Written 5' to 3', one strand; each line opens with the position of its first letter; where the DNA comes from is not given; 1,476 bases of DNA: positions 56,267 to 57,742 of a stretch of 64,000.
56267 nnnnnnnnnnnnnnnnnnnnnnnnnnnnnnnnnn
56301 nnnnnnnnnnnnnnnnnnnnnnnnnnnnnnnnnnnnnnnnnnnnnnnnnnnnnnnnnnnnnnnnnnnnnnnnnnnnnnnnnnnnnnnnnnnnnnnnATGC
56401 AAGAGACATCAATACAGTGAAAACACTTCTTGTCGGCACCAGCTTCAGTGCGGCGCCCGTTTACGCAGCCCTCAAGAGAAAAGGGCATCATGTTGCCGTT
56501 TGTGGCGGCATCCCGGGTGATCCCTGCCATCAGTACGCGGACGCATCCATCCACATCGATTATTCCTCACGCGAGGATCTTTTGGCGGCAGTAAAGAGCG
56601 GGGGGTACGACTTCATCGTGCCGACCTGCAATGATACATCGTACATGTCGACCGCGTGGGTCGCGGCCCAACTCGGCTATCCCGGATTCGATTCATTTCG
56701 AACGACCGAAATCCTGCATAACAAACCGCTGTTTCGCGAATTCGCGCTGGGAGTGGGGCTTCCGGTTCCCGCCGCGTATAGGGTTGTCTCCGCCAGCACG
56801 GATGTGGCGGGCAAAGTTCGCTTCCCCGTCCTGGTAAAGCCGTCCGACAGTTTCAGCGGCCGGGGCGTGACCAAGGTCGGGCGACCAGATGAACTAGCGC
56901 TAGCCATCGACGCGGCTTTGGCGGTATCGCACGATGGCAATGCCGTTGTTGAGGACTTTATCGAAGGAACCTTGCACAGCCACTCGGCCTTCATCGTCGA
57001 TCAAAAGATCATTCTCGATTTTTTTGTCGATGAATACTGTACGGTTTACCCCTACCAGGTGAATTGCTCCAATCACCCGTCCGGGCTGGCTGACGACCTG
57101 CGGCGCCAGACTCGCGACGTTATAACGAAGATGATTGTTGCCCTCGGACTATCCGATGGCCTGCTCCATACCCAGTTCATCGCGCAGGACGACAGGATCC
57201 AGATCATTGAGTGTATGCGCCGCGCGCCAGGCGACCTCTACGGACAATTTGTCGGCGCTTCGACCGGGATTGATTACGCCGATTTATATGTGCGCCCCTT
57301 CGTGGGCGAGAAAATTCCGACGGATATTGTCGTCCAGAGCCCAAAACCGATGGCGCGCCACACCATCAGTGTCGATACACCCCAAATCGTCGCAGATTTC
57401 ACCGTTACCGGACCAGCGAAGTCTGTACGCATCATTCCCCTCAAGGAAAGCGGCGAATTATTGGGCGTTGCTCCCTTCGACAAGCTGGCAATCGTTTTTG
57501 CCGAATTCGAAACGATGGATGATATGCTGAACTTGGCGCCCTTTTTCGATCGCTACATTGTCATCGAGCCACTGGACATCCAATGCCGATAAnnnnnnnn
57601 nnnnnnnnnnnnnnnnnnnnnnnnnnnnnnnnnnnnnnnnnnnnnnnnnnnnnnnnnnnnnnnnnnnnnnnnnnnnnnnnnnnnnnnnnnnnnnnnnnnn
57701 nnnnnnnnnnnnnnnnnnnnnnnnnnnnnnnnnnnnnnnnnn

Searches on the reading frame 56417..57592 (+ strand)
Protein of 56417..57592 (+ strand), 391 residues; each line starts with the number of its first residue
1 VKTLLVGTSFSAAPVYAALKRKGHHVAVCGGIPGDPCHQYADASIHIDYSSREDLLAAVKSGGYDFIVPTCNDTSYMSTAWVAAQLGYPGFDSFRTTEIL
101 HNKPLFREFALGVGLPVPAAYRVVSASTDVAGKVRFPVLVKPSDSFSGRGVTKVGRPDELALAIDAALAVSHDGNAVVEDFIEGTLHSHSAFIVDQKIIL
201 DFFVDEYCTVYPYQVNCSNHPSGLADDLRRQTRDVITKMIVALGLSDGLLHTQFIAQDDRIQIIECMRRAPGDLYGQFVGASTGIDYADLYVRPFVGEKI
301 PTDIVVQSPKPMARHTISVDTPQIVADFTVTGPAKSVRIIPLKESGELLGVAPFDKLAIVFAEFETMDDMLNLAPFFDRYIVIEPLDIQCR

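Call 49: search_protein_families(library=pfam, proteins=[window:56417-57592:+])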
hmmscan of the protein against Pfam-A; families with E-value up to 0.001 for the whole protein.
window:56417-57592:+ (391 aa): 3 families
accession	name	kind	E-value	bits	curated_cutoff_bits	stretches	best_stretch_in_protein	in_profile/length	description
PF13535.11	ATP-grasp_4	-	4.1e-08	33.4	27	1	135-267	2-149/160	ATP-grasp domain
PF07478.18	Dala_Dala_lig_C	-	2.7e-07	30.7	24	1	128-185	29-84/204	D-ala D-ala ligase C-terminus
PF02786.22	CPSase_L_D2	-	0.00011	22.2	19.8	1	124-246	27-155/211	Carbamoyl-phosphate synthase L chain, ATP binding domain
